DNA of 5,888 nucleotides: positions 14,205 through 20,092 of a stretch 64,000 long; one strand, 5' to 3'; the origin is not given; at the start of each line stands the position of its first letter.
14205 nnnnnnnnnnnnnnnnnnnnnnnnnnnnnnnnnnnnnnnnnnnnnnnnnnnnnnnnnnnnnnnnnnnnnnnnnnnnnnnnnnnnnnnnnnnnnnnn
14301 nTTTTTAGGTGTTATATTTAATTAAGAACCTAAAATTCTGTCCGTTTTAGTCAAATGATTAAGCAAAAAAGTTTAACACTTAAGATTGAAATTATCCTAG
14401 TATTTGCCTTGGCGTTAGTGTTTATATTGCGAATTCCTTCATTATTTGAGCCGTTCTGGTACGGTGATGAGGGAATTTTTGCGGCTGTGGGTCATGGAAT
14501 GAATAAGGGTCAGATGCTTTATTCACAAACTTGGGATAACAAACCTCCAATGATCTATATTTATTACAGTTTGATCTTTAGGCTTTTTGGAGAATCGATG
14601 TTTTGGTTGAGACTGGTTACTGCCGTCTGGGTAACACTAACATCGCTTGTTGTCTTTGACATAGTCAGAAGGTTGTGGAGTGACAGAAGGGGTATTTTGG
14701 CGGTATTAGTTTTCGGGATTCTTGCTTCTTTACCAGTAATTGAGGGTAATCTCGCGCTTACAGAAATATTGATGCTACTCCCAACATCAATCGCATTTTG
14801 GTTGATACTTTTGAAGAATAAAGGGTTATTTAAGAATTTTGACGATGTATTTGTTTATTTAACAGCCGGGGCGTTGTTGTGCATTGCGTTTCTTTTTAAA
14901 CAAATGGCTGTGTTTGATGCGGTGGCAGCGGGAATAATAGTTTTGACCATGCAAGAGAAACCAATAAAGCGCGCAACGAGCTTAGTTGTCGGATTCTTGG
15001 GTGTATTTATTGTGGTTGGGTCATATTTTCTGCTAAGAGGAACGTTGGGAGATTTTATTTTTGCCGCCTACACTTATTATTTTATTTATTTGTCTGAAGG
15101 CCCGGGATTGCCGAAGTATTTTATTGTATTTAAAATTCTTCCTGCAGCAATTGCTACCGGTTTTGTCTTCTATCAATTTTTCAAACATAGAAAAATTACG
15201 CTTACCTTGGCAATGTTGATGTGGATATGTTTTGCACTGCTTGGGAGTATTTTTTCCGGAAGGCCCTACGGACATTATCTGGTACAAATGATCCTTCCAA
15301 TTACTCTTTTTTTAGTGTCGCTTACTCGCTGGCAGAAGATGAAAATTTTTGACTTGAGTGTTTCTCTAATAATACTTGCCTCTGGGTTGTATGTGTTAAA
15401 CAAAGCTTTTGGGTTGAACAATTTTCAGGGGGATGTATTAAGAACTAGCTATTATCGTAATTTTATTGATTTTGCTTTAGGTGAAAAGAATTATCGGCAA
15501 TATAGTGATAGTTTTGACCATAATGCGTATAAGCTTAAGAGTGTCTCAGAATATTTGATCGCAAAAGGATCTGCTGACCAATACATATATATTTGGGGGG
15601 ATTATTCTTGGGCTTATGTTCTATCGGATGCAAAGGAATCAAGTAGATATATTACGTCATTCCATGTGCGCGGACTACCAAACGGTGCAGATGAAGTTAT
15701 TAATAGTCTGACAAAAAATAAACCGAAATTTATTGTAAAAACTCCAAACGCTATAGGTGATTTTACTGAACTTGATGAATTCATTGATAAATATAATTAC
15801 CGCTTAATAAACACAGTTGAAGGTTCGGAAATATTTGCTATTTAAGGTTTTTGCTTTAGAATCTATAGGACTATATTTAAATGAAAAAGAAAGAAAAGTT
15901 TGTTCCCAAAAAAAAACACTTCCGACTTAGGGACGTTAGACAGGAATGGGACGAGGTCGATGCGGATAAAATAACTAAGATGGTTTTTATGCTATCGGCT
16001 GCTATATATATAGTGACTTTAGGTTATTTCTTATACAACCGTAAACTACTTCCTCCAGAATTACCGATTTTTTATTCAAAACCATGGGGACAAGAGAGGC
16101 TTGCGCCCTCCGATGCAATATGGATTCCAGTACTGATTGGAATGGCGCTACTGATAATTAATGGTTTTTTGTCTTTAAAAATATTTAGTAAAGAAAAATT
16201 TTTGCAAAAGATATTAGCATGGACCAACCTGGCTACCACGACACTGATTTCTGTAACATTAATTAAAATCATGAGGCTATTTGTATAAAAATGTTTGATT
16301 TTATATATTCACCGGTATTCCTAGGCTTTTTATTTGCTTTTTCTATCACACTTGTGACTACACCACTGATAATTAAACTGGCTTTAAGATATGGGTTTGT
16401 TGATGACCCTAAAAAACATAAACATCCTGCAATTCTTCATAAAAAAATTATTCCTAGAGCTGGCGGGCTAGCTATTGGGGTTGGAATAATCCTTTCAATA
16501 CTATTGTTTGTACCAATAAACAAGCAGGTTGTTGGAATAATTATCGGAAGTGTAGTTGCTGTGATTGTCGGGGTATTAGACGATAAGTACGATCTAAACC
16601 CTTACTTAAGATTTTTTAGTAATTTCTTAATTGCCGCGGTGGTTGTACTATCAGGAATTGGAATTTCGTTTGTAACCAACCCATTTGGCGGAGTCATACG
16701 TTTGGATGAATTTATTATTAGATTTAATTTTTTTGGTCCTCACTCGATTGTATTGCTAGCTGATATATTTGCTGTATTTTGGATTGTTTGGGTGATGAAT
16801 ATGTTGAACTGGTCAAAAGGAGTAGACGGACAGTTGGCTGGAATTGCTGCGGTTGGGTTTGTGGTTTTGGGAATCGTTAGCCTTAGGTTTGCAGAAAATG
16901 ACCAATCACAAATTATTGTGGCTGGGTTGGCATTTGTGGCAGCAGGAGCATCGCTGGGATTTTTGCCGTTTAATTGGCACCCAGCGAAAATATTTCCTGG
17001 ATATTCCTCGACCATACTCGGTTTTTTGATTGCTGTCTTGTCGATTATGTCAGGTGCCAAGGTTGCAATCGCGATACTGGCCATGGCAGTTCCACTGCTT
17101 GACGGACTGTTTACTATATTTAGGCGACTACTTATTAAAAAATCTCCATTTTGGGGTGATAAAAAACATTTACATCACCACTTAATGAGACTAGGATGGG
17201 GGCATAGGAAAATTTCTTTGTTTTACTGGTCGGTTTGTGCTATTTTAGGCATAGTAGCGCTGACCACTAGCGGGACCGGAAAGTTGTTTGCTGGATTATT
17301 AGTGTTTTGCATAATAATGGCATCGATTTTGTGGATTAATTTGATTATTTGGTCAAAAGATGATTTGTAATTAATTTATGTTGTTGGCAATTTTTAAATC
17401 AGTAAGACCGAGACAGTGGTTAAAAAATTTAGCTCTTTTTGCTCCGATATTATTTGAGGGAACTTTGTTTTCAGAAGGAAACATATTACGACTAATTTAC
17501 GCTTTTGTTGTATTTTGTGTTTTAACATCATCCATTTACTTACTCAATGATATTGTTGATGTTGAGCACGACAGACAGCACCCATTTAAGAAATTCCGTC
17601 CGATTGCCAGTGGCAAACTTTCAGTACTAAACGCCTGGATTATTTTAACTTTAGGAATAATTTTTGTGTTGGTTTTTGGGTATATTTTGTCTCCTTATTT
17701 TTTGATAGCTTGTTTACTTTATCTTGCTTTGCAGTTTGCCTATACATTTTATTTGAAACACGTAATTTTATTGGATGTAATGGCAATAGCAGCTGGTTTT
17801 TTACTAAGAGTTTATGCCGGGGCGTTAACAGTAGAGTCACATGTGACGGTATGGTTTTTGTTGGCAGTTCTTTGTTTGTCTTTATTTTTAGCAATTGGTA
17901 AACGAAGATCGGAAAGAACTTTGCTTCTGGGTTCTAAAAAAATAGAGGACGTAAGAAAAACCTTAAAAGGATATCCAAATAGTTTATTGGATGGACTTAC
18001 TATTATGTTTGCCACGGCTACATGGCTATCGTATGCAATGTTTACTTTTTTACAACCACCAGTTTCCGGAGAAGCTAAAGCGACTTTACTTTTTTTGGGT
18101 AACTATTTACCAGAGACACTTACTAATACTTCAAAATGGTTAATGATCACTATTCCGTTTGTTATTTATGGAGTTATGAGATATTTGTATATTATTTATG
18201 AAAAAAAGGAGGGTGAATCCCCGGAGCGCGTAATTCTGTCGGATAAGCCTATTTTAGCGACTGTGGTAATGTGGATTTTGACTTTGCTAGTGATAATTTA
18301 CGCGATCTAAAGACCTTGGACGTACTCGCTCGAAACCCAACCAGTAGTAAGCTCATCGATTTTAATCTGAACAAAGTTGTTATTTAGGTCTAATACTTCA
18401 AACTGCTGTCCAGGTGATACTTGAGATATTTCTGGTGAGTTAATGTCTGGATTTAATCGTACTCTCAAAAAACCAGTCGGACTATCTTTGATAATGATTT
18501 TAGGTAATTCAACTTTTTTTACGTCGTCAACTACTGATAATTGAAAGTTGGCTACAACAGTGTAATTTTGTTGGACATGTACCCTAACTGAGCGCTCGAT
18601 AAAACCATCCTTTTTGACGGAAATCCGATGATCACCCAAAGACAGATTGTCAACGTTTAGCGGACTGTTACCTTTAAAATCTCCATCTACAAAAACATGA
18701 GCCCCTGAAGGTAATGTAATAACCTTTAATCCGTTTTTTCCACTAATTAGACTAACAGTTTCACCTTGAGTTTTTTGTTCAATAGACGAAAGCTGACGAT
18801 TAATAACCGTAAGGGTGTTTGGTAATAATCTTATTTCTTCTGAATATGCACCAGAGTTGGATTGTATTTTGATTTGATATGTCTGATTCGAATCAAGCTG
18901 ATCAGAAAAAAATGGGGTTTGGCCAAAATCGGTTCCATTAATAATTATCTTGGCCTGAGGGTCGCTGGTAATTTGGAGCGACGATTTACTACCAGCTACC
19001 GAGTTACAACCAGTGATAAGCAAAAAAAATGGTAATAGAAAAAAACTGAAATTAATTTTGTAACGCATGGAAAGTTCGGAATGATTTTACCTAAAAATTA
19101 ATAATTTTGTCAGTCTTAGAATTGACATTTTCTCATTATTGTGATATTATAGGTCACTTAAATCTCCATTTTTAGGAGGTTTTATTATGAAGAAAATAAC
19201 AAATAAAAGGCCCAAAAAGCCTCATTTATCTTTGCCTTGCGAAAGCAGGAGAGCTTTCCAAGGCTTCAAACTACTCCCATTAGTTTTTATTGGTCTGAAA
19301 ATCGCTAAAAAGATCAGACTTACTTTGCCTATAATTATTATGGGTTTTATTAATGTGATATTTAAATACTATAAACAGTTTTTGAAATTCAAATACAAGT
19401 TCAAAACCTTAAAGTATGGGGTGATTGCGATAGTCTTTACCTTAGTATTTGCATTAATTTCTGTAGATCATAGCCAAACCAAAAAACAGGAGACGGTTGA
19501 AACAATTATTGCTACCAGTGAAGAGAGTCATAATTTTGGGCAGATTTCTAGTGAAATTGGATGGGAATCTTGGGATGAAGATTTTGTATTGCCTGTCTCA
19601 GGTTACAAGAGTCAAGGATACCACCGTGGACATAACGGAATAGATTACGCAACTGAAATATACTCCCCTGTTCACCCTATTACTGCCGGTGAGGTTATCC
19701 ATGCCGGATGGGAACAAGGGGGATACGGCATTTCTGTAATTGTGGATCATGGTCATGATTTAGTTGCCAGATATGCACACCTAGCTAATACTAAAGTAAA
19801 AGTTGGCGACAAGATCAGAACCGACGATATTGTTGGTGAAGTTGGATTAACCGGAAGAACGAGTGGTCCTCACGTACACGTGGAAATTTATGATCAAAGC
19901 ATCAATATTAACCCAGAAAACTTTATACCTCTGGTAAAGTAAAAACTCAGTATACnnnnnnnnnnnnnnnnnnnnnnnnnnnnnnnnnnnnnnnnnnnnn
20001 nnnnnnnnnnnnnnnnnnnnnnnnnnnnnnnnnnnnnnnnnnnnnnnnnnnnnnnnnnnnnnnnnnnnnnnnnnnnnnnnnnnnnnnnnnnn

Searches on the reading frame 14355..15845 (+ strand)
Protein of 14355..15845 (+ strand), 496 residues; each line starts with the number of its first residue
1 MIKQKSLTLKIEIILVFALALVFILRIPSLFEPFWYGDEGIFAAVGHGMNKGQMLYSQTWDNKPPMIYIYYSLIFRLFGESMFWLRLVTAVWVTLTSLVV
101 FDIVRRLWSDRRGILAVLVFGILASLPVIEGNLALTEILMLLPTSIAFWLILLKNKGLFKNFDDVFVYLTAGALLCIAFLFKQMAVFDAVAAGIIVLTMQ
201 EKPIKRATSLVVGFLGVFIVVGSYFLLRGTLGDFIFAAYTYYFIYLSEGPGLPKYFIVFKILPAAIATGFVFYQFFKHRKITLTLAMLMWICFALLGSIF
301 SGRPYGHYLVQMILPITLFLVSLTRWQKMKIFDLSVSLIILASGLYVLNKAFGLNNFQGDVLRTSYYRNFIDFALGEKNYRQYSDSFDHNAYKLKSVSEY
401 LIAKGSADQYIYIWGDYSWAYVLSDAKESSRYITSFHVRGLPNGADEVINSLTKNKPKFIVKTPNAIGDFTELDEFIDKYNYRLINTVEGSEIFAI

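Call 37: search_protein_families(library=pfam, max_evalue=0.00001, proteins=[window:14355-15845:+])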
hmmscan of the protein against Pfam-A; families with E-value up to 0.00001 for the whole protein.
window:14355-15845:+ (496 aa): 1 family
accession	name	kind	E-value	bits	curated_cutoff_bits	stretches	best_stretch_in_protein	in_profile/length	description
PF13231.12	PMT_2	-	1.5e-11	45.2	26.1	1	62-220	1-154/160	Dolichyl-phosphate-mannose-protein mannosyltransferase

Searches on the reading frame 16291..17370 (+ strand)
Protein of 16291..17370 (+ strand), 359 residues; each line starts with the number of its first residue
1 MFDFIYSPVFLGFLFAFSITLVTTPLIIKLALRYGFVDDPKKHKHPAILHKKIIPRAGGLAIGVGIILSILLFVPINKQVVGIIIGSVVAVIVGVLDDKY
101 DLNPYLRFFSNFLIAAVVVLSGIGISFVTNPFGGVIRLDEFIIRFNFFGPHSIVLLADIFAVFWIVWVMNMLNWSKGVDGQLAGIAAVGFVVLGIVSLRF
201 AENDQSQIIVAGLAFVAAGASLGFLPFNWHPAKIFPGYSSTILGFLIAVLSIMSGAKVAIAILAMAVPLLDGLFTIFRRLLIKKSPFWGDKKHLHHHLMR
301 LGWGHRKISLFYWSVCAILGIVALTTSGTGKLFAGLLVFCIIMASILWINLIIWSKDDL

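Call 37: search_protein_families(library=pfam, max_evalue=0.00001, proteins=[window:16291-17370:+])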
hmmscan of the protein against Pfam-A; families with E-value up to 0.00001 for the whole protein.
window:16291-17370:+ (359 aa): 1 family
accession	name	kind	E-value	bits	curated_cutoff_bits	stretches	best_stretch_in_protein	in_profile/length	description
PF00953.26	Glycos_transf_4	-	3e-27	96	27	1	81-254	2-159/160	Glycosyl transferase family 4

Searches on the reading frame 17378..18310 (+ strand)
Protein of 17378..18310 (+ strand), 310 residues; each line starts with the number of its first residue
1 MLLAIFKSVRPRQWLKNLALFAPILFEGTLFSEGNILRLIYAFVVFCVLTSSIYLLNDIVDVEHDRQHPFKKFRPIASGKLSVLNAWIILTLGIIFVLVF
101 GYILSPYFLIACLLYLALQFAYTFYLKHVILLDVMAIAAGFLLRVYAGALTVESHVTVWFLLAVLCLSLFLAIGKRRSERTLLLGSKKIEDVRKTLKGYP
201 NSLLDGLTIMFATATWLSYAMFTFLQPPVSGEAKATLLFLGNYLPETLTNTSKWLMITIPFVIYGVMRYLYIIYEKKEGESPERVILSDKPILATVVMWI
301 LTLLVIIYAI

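Call 38: search_protein_families(library=pfam, max_evalue=0.00001, proteins=[window:17378-18310:+])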
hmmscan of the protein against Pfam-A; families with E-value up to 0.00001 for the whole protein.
window:17378-18310:+ (310 aa): 1 family
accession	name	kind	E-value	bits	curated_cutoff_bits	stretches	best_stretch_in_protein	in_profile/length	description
PF01040.23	UbiA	-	3.2e-19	69.7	34.2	1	35-173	18-157/250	UbiA prenyltransferase family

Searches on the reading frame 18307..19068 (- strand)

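Call 95: search_protein_families(library=pfam, max_evalue=0.0001, proteins=[window:18307-19068:-])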
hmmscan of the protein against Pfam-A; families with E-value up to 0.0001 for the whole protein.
window:18307-19068:- (253 aa): 2 families
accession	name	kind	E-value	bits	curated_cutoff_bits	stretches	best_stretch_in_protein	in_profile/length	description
PF08308.17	PEGA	-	4.7e-17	62.1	20.8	1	114-176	4-66/71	PEGA domain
PF08239.17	SH3_3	-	1.3e-11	45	27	1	200-251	2-54/54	Bacterial SH3 domain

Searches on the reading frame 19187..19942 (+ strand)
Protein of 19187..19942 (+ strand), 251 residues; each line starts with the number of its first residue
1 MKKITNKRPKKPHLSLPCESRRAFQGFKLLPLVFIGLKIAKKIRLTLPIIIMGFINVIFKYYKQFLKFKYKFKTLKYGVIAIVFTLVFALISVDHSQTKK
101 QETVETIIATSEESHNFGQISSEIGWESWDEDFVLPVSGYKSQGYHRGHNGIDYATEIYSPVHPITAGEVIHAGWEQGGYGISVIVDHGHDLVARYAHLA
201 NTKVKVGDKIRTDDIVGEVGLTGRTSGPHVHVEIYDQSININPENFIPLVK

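Call 95: search_protein_families(library=pfam, max_evalue=0.0001, proteins=[window:19187-19942:+])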
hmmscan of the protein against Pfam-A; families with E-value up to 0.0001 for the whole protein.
window:19187-19942:+ (251 aa): 1 family
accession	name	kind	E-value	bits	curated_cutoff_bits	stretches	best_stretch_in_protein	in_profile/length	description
PF01551.29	Peptidase_M23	-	2.3e-25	89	28.7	1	148-243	2-96/96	Peptidase family M23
